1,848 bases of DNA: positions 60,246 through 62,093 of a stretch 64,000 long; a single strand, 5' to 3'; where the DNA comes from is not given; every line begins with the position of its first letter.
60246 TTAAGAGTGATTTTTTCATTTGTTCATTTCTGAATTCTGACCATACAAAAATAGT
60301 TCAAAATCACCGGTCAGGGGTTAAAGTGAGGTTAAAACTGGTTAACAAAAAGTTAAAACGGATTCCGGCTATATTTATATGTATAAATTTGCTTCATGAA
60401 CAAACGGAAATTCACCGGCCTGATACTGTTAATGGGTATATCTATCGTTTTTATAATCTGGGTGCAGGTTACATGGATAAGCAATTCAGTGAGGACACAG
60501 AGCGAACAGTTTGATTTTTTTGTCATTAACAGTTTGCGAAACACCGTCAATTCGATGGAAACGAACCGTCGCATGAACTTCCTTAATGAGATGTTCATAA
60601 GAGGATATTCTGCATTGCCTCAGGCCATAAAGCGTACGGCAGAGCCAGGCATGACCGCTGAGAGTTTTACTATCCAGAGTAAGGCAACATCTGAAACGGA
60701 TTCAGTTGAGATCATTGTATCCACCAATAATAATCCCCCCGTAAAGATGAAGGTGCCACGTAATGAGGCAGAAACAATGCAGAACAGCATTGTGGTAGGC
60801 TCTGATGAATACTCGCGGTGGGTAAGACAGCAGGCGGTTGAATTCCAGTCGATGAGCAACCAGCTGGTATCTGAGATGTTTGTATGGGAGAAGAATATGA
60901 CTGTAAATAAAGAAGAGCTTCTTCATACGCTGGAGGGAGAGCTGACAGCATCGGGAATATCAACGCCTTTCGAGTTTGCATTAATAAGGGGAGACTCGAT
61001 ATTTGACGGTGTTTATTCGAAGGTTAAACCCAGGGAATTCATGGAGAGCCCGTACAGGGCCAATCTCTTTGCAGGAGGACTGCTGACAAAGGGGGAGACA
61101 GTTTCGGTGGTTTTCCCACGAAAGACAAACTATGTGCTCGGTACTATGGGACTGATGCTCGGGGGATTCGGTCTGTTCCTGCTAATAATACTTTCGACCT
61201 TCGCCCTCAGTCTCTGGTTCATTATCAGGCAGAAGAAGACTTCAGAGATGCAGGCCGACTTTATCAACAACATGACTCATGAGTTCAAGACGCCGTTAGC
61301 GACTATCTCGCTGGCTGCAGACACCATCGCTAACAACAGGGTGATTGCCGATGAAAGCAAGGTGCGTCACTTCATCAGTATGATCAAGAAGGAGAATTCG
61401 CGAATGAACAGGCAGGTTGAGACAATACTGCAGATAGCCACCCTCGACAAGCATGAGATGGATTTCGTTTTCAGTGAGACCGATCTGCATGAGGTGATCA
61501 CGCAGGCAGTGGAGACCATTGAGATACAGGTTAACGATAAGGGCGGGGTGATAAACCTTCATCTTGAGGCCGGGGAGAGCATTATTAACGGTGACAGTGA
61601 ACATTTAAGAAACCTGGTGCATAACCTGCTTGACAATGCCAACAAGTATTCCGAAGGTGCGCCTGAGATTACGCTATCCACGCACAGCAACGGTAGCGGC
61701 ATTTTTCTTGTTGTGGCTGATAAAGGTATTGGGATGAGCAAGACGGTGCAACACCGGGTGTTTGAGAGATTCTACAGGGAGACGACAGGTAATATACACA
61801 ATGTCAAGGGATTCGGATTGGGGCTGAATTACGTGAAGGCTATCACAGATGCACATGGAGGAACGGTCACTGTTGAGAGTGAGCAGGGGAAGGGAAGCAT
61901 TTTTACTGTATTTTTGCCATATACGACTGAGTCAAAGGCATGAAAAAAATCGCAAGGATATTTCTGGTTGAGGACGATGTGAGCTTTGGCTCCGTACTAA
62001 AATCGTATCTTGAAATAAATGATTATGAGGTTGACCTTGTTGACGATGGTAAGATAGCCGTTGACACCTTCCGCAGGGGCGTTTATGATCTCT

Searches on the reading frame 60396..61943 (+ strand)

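Call 90: search_protein_families(library=pfam, proteins=[window:60396-61943:+], max_evalue=0.00001)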
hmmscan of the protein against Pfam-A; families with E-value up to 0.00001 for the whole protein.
window:60396-61943:+ (515 aa): 2 families
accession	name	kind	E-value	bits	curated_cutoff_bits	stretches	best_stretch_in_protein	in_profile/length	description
PF02518.31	HATPase_c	-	4.5e-25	88.7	26.4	1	399-510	1-110/111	Histidine kinase-, DNA gyrase B-, and HSP90-like ATPase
PF00512.31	HisKA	-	4.6e-12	46.2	26.9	1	286-351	2-64/66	His Kinase A (phospho-acceptor) domain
